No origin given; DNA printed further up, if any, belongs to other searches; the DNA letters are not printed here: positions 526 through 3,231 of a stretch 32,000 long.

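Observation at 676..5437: Tandem paralogues encoding an unrecognised 14/18-residue GLG repeat architecture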

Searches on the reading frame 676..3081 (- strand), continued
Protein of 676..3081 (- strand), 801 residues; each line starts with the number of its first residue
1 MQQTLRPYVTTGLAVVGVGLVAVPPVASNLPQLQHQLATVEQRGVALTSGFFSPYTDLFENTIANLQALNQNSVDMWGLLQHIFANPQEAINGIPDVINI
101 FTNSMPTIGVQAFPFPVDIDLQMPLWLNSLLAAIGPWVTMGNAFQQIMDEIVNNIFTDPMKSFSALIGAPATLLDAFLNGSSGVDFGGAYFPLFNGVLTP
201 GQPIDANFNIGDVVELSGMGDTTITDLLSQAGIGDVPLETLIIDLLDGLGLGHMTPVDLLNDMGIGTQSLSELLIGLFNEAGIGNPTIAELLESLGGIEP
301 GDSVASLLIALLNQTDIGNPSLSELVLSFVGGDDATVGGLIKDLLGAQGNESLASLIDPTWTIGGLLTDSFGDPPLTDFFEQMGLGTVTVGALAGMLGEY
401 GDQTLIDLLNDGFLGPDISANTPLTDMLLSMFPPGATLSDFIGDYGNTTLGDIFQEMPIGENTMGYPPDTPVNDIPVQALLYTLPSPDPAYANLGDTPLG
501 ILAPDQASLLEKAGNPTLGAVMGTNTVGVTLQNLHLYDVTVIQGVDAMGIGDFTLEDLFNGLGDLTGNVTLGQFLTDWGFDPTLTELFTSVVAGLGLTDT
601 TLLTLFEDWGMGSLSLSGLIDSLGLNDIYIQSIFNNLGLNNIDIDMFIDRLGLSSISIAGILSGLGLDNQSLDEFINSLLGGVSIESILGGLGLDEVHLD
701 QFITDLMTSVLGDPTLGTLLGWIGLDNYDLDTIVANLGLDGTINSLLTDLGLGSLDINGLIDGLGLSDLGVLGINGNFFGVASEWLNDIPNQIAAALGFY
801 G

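Call 33: search_protein_families(library=pfam, proteins=[P0123, P0131, P0145, P0185, P0196, P0207], max_evalue=0.001)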
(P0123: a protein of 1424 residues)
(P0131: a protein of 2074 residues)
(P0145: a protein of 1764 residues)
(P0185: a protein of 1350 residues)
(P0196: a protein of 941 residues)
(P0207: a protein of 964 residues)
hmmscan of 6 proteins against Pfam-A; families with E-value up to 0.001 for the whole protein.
P0123 (1424 aa): 12 families
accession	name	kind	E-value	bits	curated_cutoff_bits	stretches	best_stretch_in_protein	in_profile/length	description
PF13646.12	HEAT_2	-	2.1e-27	95.7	27.7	1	26-98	5-76/88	HEAT repeats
PF12796.13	Ank_2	-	3.8e-13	50.3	27.3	1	1365-1420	26-80/90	Ankyrin repeats (3 copies)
PF00023.36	Ank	-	1.3e-11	44.5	21.1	1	1368-1397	2-32/33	Ankyrin repeat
PF23441.1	SDR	-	1.7e-07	31.3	27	0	404-452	48-96/258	SDR-like rossmann domain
PF13857.12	Ank_5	-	1.9e-06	28.6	27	1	1361-1407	9-56/56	Ankyrin repeats (many copies)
PF02985.28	HEAT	-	2e-05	24.9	23.5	0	60-81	7-28/31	HEAT repeat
PF23654.1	ARM_LIN_2nd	-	0.00012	22.2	27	0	755-812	33-90/164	E3 ubiquitin-protein ligase LIN-like, ARM repeat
PF13606.12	Ank_3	-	0.00044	20.9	22.3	0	1367-1394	1-29/30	Ankyrin repeat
PF25654.1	MCP1_SIFV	-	0.00076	19.7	27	0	661-703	112-154/204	Major capsid protein 1, Sulfolobus islandicus filamentous virus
PF13637.12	Ank_4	-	0.00091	19.9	22.7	0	1375-1407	5-37/50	Ankyrin repeats (many copies)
PF12717.13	Cnd1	-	0.00092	19.7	26.4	1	27-132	28-143/162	non-SMC mitotic condensation complex subunit 1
PF22757.1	GeBP-like_C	-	0.00096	19.5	27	0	563-591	5-33/68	Glabrous-enhancer-binding protein-like family, C-terminal domain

P0131 (2074 aa): 2 families
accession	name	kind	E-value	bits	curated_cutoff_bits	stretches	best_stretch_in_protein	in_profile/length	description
PF23506.1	YqgH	-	3.6e-10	39.9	27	0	1550-1571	3-24/27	YqgH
PF20964.2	DnaX_C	-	4e-10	40.1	26.2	0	1948-1979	18-49/113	DNA polymerase III subunit tau, C-terminal domain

P0145 (1764 aa): 6 families
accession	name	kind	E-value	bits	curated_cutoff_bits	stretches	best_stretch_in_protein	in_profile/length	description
PF13385.13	Laminin_G_3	-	3.1e-61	206.4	27.6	3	540-689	1-150/151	Concanavalin A-like lectin/glucanases superfamily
PF00054.30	Laminin_G_1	-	2.9e-10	40.9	24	1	360-414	42-99/131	Laminin G domain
PF02210.31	Laminin_G_2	-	3e-10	41.1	22.9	0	363-415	46-99/126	Laminin G domain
PF03865.19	ShlB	-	6.3e-06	26.3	22.7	0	1087-1164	108-186/311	Haemolysin secretion/activation protein ShlB/FhaC/HecB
PF18530.7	Swi6_N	-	8.4e-05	23.2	33.8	0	1264-1284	14-34/103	Swi6 N-terminal domain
PF15516.12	BpuSI_N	-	0.00069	20.1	25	0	1155-1191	34-70/152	BpuSI N-terminal domain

P0185 (1350 aa): 11 families
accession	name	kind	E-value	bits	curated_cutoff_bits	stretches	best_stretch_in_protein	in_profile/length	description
PF22724.1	NCAB1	-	5.5e-42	143.6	27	1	1207-1342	1-137/140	NACHT C-terminal Alpha/Beta 1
PF13646.12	HEAT_2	-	3.1e-38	130.4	27.7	4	907-986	2-74/88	HEAT repeats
PF03130.22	HEAT_PBS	-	9.6e-20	69.3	20.9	0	958-984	2-26/27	PBS lyase HEAT-like repeat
PF22730.1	NCC-H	-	1.2e-09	38.1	27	1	1170-1193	6-29/29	NACHT C-terminal Cysteine and Histidine-containing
PF05729.18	NACHT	-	7.1e-09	36.1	26.7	1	330-496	3-166/167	NACHT domain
PF13555.12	AAA_29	-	4.2e-07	30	27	0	321-344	17-39/61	P-loop containing region of AAA domain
PF24883.2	NPHP3_N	-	1.5e-06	28.9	24.8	1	319-457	14-164/164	Nephrocystin 3, N-terminal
PF25199.1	nSTAND_NTPase5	-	8.8e-06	26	34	0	314-354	26-68/145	Novel STAND NTPase 5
PF11865.14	mTOR_dom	-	9.6e-05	22.8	27.6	0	907-935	13-40/160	Serine/threonine-protein kinase mTOR domain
PF13401.12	AAA_22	-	0.0004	21.1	27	0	328-442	6-104/130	AAA domain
PF01851.28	PC_rep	-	0.00088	20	21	0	999-1022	5-30/35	Proteasome/cyclosome repeat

P0196 (941 aa): 4 families
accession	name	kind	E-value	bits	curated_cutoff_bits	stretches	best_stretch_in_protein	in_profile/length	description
PF22689.1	FGAR-AT_PurM_N-like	-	5e-60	202.3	27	6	679-756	1-78/160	FGAR-AT PurM_N-like domain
PF02769.27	AIRS_C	-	6.7e-26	91.8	23.1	1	448-603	2-153/156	AIR synthase related protein, C-terminal domain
PF18076.6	FGAR-AT_N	-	9.6e-16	58.2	26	1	41-159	4-107/115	Formylglycinamide ribonucleotide amidotransferase N-terminal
PF18072.6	FGAR-AT_linker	-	2e-10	41.4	26.6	1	186-235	1-49/50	Formylglycinamide ribonucleotide amidotransferase linker domain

P0207 (964 aa): 0 families

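Call 35: fold_search(model_id=the predicted structure, library=pdb)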
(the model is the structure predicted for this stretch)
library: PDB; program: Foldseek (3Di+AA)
matches with E <= 10: 3; with E <= 0.001: 0
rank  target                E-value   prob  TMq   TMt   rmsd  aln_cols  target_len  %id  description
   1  9a65_A                4.4e+00  0.01  0.05  0.06  66.9       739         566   13  Integrative model of YVAQ-MCPB by crosslinking MS and deep learning (released 2024-09-18)
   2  9kdf_R                5.6e+00  0.01  0.05  0.05  31.4       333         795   11  CryoEM structure of Calcineurin-fusion Human endothelin receptor type-B in complex with RES-701-3 (released 2025-05-07)
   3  6ql9_A                9.5e+00  0.01  0.05  0.03  33.4       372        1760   14  Structure of Fatty acid synthase complex from Saccharomyces cerevisiae at 2.9 Angstrom (released 2020-03-18)
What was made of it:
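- Foldseek against the PDB found nothing (call 35).
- Tried and rejected: Foldseek against the PDB with the full model returned no match (call 35).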

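Call 36: list_cluster_members(proteins=[P0117, P0120, P0124, P0116, P0089, P0102, P0082, P0081, P0084, P0086])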
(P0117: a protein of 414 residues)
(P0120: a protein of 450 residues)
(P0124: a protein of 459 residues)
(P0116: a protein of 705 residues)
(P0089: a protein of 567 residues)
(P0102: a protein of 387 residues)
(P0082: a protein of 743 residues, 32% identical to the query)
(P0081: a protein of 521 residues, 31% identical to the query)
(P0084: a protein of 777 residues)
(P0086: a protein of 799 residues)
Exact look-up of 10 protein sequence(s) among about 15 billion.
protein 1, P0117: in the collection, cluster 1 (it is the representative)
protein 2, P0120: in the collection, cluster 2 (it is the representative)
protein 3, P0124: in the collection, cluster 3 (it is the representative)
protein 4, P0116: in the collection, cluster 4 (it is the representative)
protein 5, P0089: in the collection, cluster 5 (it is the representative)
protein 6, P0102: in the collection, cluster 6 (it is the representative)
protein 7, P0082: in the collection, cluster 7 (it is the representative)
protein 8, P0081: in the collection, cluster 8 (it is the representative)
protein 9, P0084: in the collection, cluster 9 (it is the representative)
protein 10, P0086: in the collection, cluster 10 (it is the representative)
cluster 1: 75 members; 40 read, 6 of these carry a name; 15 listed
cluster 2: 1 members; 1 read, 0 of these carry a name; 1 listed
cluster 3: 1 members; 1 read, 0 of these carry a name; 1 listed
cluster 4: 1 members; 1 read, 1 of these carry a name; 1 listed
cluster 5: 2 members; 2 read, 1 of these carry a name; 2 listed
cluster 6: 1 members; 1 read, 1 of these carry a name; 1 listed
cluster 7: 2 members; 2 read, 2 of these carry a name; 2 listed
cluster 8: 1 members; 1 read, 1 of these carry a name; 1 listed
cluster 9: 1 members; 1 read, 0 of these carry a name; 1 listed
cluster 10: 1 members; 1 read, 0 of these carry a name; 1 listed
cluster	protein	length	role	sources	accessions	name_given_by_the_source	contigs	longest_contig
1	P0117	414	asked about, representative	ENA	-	-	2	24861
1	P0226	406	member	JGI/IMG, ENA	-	hypothetical protein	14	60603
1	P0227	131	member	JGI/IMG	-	hypothetical protein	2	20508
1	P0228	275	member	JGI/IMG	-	hypothetical protein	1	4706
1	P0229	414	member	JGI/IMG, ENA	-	hypothetical protein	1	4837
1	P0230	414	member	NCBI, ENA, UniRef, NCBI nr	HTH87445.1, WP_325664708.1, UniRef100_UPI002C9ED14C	hypothetical protein [Mycobacterium sp.] | hypothetical protein n=1 Tax=Mycobacterium sp. TaxID=1785 RepID=UPI002C9ED14C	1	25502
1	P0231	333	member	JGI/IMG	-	hypothetical protein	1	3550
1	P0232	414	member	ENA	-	-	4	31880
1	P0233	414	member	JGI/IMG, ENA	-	-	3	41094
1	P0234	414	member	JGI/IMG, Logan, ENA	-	-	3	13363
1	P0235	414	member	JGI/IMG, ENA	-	-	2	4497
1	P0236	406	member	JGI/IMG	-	-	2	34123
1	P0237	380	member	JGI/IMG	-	-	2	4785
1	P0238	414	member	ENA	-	-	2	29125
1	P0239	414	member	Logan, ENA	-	-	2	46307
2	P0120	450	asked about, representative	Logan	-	-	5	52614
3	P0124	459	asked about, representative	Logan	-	-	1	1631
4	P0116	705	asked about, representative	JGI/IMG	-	hypothetical protein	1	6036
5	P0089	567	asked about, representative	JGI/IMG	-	hypothetical protein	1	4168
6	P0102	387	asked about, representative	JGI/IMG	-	hypothetical protein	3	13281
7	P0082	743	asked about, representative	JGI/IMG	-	hypothetical protein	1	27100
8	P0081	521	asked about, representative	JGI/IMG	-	hypothetical protein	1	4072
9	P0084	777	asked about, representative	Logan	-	-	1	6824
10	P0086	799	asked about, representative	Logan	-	-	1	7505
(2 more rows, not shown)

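Call 39: search_protein_families(library=ncbifam, proteins=[P0117, P0120, P0124, P0116, P0089, P0082, P0102], max_evalue=10)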
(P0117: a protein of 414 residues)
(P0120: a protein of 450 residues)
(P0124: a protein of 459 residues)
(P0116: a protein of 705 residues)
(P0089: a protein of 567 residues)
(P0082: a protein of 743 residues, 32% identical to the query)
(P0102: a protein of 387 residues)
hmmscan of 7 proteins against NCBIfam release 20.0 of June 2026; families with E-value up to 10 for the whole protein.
P0117 (414 aa): 3 families
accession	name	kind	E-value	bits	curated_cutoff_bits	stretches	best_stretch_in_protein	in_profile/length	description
NF033942.0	GjpA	subfamily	1.7e-10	40.7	100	1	11-103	1-87/331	outer membrane porin GjpA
NF010659.0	PRK14058.1-1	equivalog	0.03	13.5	223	1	119-184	119-184/267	[LysW]-aminoadipate kinase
NF011763.0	PRK15217.1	subfamily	0.11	10.6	933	1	219-269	287-337/826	fimbrial biogenesis outer membrane usher protein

P0120 (450 aa): 1 family
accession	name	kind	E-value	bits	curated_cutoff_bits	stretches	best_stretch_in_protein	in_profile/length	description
NF033942.0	GjpA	subfamily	1.9e-18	66.8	100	1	11-245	1-204/331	outer membrane porin GjpA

P0124 (459 aa): 1 family
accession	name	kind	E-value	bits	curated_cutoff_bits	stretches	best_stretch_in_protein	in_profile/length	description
NF033942.0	GjpA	subfamily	1.2e-42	146.3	100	2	11-251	1-240/331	outer membrane porin GjpA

P0116 (705 aa): 0 families

P0089 (567 aa): 1 family
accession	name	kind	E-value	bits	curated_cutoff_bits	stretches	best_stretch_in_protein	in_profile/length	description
NF033942.0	GjpA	subfamily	6.4e-23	81.5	100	2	11-122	1-112/331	outer membrane porin GjpA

P0082 (743 aa): 0 families

P0102 (387 aa): 1 family
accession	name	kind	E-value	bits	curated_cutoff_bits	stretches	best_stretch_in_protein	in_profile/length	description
NF033942.0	GjpA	subfamily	9.7e-09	34.9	100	2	11-52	1-43/331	outer membrane porin GjpA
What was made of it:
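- Tried and rejected: The GjpA hit appeared only when the N-terminus was scanned alone (call 39), presumably because the repetitive array suppresses the full-length score.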

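Call 52: find_related_loci(query=A1, collection=genome_contigs, flank=6000)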
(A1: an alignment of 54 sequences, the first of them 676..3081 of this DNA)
Query A1 (801 aa) in genome_contigs; peptide patterns used: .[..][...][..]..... (x = any residue, [..] = any of these).
56 stretches matched a pattern; 50 encode a relative of the query (tblastn E <= 1e-3); 45 distinct loci.
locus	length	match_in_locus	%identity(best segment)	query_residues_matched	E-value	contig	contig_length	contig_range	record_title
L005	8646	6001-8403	95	1-801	0e+0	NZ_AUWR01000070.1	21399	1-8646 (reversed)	Mycobacterium sp. UM_WGJ Contig_70, whole genome shotgun sequence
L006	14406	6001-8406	87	1-801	0e+0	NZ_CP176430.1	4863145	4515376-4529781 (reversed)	Mycobacterium sp. SMC-11 chromosome, complete genome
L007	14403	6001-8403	87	1-801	0e+0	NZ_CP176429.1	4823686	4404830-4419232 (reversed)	Mycobacterium sp. SMC-14 chromosome, complete genome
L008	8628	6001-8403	82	1-801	0e+0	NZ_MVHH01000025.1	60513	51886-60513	Mycolicibacter arupensis strain DSM 44942 Mycobacterium_arupense_DSM44942_contig25, whole genome shotgun sequence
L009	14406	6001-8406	72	1-801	0e+0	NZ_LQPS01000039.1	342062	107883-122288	Mycolicibacter senuensis strain DSM 44999 contig_44, whole genome shotgun sequence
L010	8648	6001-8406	72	1-801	0e+0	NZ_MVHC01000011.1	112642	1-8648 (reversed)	Mycolicibacter algericus DSM 45454 Mycobacterium_algericum_DSM45454_contig11, whole genome shotgun sequence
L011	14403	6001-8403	74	1-801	0e+0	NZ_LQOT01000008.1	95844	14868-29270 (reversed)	Mycolicibacter engbaekii strain ATCC 27353 contig_16, whole genome shotgun sequence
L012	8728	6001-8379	69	1-801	0e+0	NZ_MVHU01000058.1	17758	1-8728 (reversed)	Mycolicibacter kumamotonensis strain DSM 45093 NODE_58_length_17758_cov_79.1906, whole genome shotgun sequence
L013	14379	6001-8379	67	1-801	0e+0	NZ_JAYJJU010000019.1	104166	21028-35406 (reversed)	[Mycobacterium] nativiensis strain MYC340 NODE_19_length_104166_cov_49.105326, whole genome shotgun sequence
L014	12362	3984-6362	67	1-801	0e+0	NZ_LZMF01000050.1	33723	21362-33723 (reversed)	Mycolicibacter sinensis strain 1274684.2 contig_143, whole genome shotgun sequence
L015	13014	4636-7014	67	1-801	0e+0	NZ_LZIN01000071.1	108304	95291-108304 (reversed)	Mycolicibacter sinensis strain 852014-51077_SCH5608930-a contig_63, whole genome shotgun sequence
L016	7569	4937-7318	69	1-801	0e+0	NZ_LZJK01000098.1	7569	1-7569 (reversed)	Mycolicibacter sinensis strain E1572 contig_35, whole genome shotgun sequence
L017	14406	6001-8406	71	1-801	0e+0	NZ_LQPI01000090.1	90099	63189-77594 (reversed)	Mycolicibacter nonchromogenicus strain DSM 44164 contig_90, whole genome shotgun sequence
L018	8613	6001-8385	68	1-801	0e+0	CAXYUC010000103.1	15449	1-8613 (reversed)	MAG: uncultured Mycolicibacter sp. isolate ERR13598980_binner123_Refined_15 genome assembly, contig: ERZ24879089.412, wh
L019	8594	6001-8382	66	1-801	0e+0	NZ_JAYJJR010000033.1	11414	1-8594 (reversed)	[Mycobacterium] crassicus strain MYC098 NODE_33_length_11414_cov_201.604279, whole genome shotgun sequence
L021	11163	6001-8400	43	1-793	9e-166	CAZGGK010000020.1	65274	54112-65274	MAG TPA_asm: uncultured Mycobacterium sp. isolate SRP263991_co5_285 genome assembly, contig: NODE_984_length_65274_cov_4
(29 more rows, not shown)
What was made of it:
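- Many assemblies break right after A, as expected for a Gly-rich giant gene (call 52).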

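Call 72: list_cluster_members(proteins=[P0109, P0110, P0139, P0099, P0103, P0121, P0214, P0207, P0131, P0201])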
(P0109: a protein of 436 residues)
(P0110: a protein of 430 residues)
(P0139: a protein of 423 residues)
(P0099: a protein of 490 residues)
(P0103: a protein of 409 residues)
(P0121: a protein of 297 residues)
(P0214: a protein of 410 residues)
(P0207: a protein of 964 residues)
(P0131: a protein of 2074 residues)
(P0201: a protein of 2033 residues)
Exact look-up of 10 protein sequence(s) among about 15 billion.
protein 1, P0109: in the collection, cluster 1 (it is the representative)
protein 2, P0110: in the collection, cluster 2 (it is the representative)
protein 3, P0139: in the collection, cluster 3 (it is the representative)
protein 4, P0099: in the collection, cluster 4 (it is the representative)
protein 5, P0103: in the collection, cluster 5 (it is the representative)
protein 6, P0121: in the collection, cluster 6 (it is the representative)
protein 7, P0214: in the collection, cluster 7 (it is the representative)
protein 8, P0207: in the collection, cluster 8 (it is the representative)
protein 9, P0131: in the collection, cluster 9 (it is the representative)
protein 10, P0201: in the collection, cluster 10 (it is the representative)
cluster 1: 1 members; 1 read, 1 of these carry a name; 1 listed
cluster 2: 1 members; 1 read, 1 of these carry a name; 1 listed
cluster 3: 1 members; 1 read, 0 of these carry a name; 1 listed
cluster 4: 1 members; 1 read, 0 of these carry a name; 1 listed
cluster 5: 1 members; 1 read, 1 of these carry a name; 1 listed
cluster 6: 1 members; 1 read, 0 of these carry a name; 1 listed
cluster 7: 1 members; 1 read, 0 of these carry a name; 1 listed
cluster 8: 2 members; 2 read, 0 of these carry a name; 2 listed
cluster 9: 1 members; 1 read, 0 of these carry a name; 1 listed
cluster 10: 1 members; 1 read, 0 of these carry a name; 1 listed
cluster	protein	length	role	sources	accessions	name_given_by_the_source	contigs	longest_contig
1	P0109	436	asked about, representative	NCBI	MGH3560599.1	MAG: hypothetical protein ACRDTN_02020 [Mycobacterium sp.]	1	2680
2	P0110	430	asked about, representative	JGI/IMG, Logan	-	hypothetical protein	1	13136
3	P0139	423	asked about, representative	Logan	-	-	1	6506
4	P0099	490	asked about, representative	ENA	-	-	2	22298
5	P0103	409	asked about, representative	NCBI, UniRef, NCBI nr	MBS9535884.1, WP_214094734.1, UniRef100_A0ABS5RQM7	hypothetical protein KIH27_20065 [Mycobacterium sp. M1] | PE-PGRS family protein n=1 Tax=Mycolicibacter acidiphilus TaxID=2835306 ... | hypothetical protein [Mycolicibacter acidiphilus]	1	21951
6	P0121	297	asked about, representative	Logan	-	-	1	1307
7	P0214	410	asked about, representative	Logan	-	-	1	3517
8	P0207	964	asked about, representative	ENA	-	-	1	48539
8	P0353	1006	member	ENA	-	-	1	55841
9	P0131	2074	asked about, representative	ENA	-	-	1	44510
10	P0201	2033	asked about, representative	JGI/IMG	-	-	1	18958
